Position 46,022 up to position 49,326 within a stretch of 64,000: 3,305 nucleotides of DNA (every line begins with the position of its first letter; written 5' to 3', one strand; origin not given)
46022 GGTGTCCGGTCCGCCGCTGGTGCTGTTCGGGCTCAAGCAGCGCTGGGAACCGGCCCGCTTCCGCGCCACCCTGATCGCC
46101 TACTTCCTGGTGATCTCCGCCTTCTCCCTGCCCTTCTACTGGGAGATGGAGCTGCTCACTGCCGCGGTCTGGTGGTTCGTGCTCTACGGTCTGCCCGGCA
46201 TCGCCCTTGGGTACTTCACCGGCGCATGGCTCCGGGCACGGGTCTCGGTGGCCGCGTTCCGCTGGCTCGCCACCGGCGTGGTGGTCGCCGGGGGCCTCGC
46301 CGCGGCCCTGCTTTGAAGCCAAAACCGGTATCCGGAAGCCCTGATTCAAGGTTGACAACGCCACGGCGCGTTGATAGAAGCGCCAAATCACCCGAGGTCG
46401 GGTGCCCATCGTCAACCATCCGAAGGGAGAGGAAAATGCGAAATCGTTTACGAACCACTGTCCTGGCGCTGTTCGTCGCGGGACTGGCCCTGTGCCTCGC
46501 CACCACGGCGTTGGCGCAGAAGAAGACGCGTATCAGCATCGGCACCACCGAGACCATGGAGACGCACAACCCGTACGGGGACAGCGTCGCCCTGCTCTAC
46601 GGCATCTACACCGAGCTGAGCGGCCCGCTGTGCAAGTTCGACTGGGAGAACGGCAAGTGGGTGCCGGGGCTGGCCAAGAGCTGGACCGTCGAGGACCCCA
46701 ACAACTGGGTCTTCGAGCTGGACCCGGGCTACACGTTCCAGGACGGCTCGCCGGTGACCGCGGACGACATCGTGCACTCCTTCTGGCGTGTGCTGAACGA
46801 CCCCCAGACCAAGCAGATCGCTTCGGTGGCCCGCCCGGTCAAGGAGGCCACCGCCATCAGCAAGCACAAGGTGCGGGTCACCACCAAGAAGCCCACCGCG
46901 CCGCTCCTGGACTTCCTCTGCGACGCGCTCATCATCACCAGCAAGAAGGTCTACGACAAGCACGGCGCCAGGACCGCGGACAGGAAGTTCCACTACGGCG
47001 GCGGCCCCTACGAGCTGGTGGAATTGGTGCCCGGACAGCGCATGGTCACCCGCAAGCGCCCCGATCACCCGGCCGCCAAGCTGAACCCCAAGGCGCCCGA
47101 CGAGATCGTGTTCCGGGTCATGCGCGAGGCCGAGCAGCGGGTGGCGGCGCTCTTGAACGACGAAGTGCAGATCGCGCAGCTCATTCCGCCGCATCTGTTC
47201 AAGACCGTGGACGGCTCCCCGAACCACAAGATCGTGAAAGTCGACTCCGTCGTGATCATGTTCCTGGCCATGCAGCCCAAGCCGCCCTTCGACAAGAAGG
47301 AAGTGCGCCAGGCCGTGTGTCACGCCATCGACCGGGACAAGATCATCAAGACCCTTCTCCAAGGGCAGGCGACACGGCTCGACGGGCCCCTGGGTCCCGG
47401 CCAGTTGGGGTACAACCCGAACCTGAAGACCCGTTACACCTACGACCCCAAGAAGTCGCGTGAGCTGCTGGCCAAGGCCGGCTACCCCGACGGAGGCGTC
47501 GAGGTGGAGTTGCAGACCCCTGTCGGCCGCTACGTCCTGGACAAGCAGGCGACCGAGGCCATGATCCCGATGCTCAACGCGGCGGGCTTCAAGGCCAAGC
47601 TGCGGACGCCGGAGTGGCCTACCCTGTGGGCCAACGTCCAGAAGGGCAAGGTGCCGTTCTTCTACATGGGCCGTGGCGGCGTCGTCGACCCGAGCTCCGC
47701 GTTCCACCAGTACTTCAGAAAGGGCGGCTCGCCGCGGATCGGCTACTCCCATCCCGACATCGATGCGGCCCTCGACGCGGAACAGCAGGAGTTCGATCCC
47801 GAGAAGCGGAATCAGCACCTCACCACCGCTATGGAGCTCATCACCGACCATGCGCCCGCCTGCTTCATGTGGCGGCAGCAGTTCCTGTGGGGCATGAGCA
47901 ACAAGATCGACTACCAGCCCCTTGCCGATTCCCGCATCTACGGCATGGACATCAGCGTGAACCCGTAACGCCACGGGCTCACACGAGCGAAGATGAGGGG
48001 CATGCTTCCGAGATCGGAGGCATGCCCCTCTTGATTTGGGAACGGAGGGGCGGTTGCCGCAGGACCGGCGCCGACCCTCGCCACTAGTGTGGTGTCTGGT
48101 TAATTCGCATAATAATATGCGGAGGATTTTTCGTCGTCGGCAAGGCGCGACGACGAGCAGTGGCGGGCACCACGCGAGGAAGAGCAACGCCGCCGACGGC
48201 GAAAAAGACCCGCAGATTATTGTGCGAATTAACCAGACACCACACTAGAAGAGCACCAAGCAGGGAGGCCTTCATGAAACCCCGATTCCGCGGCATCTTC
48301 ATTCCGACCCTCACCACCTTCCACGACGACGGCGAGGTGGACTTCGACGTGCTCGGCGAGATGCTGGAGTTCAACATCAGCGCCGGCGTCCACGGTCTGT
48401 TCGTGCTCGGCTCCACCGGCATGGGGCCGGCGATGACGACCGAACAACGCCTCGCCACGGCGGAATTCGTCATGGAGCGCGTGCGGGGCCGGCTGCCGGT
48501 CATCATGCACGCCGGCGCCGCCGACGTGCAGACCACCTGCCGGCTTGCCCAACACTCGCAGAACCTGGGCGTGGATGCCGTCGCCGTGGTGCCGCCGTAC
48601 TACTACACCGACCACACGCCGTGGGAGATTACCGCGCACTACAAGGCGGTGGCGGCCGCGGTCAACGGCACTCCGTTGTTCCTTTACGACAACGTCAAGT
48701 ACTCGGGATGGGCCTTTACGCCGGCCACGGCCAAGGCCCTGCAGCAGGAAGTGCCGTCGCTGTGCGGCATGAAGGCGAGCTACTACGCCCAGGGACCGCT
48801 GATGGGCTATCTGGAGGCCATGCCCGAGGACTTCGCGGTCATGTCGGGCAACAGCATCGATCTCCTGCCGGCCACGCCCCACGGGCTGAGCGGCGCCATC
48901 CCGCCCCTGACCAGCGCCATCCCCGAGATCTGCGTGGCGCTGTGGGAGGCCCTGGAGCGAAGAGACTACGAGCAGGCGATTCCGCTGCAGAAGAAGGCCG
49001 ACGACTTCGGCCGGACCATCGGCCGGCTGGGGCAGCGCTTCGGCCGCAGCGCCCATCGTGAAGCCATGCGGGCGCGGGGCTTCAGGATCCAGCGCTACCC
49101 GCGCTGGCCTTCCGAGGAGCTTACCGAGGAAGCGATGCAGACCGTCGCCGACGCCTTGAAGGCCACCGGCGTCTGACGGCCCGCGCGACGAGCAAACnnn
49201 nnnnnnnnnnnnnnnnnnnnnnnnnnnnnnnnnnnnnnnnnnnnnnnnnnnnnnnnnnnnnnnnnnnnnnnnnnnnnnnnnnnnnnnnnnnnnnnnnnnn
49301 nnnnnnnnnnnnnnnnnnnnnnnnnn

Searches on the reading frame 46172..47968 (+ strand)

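Call 15: search_protein_families(library=pfam, proteins=[window:46172-47968:+])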
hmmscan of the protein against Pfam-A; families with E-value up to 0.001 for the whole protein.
window:46172-47968:+ (598 aa): 1 family
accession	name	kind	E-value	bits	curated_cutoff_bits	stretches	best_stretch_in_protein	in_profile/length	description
PF00496.27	SBP_bac_5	-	1.4e-75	255.1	32.4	1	163-518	2-364/368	Bacterial extracellular solute-binding proteins, family 5 Middle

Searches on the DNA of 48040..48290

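Call 21: search_rna_families(source=window, start=48040, end=48290, threshold=evalue, max_evalue=10)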
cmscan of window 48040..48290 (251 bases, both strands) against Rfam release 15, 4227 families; matches with E-value up to 10: 2.
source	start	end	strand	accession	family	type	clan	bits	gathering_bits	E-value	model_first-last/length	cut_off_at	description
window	48155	48240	-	RF02791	CcsR1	Gene; sRNA;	-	14.5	65.3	0.38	1-83/83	no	Conserved CCUCCUCCC motif stress-induced RNA 1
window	48123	48211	-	RF03600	MIR3627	Gene; miRNA;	-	14.4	64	2.2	1-89/89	no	MIR3627 microRNA precursor family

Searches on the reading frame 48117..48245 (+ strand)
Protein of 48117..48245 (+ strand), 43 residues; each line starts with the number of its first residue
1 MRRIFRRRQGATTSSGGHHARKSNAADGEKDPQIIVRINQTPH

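Call 79: search_protein_representatives(protein=window:48117-48245:+)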
Query: 43 residues. Proteins with E-value up to 0.001 (for the whole library): 45; up to 1e-10: 4; up to 1e-30: 1. The best 45 are listed.
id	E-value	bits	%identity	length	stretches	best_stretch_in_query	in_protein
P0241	6.2e-32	120.9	-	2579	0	-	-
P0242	1.2e-16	74.2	91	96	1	1-43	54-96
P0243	3.0e-11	57.8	45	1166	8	22-41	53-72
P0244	3.1e-11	57.7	76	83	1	2-43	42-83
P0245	1.1e-10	56.1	74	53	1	1-43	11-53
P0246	3.4e-10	54.6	77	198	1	1-43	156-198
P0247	3.4e-10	54.6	74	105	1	1-43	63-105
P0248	3.5e-10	54.5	83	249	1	1-36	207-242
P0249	3.7e-10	54.5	74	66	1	2-43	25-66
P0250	3.8e-10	54.4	74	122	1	1-43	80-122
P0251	4.9e-10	54.1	74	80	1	2-43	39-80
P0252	5.1e-10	54.0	74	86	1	1-43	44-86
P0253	5.1e-10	54.0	74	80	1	2-43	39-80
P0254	6.0e-10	53.8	70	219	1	1-43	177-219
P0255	3.8e-09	51.4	77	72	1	1-39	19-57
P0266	3.0e-06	42.5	76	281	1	11-43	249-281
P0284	6.5e-04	35.4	72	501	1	12-43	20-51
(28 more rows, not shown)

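Call 80: search_protein_families(library=pfam, proteins=[P0284, P0248, P0266, P0246, P0254], max_evalue=0.001)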
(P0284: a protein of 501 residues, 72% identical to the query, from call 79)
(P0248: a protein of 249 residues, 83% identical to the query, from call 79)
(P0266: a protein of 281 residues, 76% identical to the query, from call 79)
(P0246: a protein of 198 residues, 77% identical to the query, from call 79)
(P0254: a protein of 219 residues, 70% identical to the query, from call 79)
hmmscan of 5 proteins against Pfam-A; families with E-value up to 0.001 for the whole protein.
P0284 (501 aa): 0 families

P0248 (249 aa): 1 family
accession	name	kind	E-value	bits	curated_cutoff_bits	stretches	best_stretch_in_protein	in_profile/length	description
PF06808.19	DctM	-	3.9e-15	56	23.8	1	1-91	325-406/413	Tripartite ATP-independent periplasmic transporter, DctM component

P0266 (281 aa): 0 families

P0246 (198 aa): 0 families

P0254 (219 aa): 0 families

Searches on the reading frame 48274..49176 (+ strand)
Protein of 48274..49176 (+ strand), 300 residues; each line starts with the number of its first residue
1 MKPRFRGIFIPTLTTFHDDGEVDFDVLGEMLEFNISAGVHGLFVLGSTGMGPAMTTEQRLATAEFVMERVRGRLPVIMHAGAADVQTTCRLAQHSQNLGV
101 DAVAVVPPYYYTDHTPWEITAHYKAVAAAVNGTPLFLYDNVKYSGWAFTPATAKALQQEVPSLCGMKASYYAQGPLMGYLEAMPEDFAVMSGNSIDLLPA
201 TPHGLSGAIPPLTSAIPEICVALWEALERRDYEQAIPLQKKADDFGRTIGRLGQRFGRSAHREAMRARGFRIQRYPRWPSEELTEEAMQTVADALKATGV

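Call 15: search_protein_families(library=pfam, proteins=[window:48274-49176:+])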
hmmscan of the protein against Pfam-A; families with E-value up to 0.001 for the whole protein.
window:48274-49176:+ (300 aa): 1 family
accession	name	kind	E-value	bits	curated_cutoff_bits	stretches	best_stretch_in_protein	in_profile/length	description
PF00701.28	DHDPS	-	3.1e-45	154.6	22.1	1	5-297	2-288/289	Dihydrodipicolinate synthetase family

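Call 32: find_encoding_contigs(protein=window:48274-49176:+, flank=2500, max_places=4)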
Protein window:48274-49176:+ (300 aa): no gene with exactly this product is on record in the collection.

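Call 60: find_homologous_proteins(query=window:48274-49176:+, max_evalue=1e-60)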
Query window:48274-49176:+ (300 aa): 457 proteins with E <= 1e-60 among 6514 candidates; the best 120 are listed.
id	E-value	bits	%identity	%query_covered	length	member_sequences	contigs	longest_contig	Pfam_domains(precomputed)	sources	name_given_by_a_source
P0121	1.7e-195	666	97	100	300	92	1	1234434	PF00701.29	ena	-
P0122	2.0e-185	633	92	100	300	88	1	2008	PF00701.29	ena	-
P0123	2.0e-184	630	92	100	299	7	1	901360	PF00701.29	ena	-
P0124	1.7e-182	624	91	100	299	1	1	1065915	PF00701.29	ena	-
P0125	1.0e-171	588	86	100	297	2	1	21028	PF00701.29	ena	-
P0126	8.7e-148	510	73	100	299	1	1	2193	PF00701.29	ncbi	ncbi:MAG: dihydrodipicolinate synthase family protein [Candidatus Binatia bacterium]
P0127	1.4e-147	509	72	100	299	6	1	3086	PF00701.29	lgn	-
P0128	4.3e-147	507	71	100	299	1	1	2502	PF00701.29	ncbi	-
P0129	6.0e-147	507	71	100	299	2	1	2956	PF00701.29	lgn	-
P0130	6.9e-147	507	71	100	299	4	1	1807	PF00701.29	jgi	-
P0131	4.5e-145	501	71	100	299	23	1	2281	PF00701.29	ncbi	-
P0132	6.5e-144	497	70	100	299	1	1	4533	PF00701.29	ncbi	-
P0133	1.2e-143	496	71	100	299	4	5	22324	PF00701.29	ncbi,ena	ncbi:MAG: dihydrodipicolinate synthase family protein [Candidatus Binatia bacterium]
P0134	4.1e-143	494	71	100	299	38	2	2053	PF00701.29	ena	-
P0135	4.3e-143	494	71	100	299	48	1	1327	PF00701.29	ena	-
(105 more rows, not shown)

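Call 61: find_encoding_contigs(protein=P0121, flank=2000, max_places=1)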
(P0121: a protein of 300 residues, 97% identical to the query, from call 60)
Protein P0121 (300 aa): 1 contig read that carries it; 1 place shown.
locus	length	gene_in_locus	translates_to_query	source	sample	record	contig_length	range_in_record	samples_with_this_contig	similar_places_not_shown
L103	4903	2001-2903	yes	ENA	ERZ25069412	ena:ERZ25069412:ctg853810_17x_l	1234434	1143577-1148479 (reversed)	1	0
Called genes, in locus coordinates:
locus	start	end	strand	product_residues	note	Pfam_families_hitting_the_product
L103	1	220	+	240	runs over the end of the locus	PF01925:TauE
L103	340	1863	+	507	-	PF00496:SBP_bac_5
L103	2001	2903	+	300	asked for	PF00701:DHDPS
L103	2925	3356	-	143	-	PF00903:Glyoxalase, PF13669:Glyoxalase_4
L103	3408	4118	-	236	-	PF03070:TENA_THI-4 (weak), PF14518:Haem_oxygenas_2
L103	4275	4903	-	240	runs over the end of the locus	PF14518:Haem_oxygenas_2, PF03070:TENA_THI-4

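Call 62: find_encoding_contigs(protein=P0123, flank=2000, max_places=1)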
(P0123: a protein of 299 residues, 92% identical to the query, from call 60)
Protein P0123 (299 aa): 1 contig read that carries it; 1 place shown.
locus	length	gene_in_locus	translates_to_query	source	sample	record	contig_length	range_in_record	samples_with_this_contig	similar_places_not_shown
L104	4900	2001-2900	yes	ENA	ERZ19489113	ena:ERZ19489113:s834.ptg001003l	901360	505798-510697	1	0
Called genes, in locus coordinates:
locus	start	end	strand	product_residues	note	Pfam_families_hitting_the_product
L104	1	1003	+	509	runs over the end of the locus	PF00496:SBP_bac_5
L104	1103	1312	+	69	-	-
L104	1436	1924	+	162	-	PF06414:Zeta_toxin (weak)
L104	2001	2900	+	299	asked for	PF00701:DHDPS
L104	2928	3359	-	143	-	PF00903:Glyoxalase, PF13669:Glyoxalase_4, PF18029:Glyoxalase_6 (weak)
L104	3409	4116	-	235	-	PF03070:TENA_THI-4 (faint), PF14518:Haem_oxygenas_2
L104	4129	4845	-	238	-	PF14518:Haem_oxygenas_2, PF03070:TENA_THI-4 (weak)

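Call 63: find_encoding_contigs(protein=P0124, flank=2000, max_places=1)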
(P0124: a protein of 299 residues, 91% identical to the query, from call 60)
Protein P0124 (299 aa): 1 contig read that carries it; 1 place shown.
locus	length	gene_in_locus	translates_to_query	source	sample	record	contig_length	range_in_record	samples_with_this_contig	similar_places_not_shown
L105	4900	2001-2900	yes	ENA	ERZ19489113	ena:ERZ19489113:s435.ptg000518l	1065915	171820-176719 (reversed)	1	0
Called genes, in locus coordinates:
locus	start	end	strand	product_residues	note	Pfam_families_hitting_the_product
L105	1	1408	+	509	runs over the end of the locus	PF00496:SBP_bac_5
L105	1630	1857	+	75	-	-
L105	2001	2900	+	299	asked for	PF00701:DHDPS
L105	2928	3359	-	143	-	PF00903:Glyoxalase, PF13669:Glyoxalase_4, PF18029:Glyoxalase_6 (weak)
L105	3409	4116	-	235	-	PF03070:TENA_THI-4 (weak), PF14518:Haem_oxygenas_2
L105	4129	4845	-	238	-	PF14518:Haem_oxygenas_2, PF03070:TENA_THI-4 (weak)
